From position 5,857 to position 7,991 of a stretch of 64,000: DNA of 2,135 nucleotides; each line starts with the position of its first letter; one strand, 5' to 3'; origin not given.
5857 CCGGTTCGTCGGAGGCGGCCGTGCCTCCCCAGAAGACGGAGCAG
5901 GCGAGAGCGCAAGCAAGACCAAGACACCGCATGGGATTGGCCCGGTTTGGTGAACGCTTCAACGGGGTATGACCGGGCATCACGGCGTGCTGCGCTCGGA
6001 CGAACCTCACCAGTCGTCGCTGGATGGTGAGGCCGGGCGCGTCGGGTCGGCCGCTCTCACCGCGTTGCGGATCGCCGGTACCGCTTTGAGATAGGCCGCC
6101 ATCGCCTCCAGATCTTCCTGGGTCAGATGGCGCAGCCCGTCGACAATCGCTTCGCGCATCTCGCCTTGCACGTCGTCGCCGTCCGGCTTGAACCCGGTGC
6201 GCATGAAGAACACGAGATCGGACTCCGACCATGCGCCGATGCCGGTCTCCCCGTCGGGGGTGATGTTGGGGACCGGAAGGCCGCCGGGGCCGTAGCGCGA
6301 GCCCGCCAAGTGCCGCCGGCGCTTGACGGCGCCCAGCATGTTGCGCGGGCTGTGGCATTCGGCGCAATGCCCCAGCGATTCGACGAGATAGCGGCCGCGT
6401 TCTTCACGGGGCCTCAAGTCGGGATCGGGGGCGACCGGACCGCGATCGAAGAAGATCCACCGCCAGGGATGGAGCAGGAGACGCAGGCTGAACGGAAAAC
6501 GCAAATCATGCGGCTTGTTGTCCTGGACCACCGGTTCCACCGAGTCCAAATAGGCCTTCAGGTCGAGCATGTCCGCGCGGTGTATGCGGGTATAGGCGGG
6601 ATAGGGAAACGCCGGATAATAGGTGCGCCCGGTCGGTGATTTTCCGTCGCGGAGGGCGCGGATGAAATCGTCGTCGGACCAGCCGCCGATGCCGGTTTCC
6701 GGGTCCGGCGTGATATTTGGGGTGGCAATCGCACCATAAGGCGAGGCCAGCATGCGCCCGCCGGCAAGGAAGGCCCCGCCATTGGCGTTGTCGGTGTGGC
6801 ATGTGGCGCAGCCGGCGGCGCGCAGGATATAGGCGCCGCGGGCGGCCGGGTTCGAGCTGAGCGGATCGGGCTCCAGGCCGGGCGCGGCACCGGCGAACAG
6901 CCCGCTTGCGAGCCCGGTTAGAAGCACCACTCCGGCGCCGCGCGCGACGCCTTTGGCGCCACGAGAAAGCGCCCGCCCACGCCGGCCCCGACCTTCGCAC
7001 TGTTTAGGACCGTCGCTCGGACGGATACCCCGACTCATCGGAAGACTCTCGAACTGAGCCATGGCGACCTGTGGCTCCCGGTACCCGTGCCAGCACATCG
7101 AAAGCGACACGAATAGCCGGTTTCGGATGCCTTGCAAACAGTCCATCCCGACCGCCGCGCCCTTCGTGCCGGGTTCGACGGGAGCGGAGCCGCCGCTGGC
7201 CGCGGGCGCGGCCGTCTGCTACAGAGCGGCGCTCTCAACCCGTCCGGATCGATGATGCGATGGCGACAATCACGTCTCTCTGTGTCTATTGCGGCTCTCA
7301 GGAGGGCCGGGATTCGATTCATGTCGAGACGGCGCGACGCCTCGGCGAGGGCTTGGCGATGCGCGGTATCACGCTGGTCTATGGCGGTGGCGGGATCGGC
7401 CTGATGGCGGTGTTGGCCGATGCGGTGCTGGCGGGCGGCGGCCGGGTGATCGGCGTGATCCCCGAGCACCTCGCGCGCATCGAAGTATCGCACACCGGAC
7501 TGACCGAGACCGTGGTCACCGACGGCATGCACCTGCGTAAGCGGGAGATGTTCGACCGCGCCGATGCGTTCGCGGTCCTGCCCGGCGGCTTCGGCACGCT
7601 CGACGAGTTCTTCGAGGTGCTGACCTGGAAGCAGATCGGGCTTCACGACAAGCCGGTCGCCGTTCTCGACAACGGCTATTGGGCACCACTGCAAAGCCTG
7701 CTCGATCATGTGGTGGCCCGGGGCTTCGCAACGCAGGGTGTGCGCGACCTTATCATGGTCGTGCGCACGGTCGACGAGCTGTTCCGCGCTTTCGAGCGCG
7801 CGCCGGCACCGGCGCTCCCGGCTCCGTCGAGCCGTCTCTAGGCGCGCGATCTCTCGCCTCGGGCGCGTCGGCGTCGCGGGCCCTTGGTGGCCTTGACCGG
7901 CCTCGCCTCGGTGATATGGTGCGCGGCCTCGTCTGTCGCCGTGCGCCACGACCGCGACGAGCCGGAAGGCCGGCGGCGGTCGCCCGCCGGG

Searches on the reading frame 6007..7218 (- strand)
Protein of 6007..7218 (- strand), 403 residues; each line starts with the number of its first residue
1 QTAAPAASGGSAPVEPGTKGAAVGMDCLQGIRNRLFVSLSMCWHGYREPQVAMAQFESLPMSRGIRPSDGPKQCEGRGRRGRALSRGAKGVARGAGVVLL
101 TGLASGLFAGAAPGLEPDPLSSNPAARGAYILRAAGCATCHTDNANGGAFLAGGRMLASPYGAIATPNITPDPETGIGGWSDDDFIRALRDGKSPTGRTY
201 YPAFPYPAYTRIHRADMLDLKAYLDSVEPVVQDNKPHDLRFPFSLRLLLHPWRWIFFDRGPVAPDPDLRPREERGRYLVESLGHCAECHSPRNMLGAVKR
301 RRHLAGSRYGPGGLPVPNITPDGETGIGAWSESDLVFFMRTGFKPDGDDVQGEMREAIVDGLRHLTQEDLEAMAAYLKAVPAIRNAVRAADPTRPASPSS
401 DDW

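Call 69: search_protein_families(library=pfam, proteins=[window:6007-7218:-], max_evalue=0.00001)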
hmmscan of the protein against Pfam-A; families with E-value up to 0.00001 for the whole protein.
window:6007-7218:- (403 aa): 2 families
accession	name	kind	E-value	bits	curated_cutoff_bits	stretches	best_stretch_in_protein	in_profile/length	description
PF00034.26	Cytochrom_C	-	2e-12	48.7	21.3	1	125-227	1-89/90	Cytochrome c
PF13442.11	Cytochrome_CBB3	-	4e-08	33.9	27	0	124-204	2-51/68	Cytochrome C oxidase, cbb3-type, subunit III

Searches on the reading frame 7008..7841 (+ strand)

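Call 84: search_protein_families(library=pfam, proteins=[window:7008-7841:+], max_evalue=0.0001)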
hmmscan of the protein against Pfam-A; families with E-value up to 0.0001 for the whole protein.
window:7008-7841:+ (277 aa): 2 families
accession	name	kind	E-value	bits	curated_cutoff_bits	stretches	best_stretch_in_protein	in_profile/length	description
PF03641.19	Lysine_decarbox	-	1.7e-39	135.5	27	1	133-261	1-130/131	Possible lysine decarboxylase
PF18306.6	LDcluster4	-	9.9e-13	48.4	26.3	1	96-206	8-115/151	SLOG cluster4 family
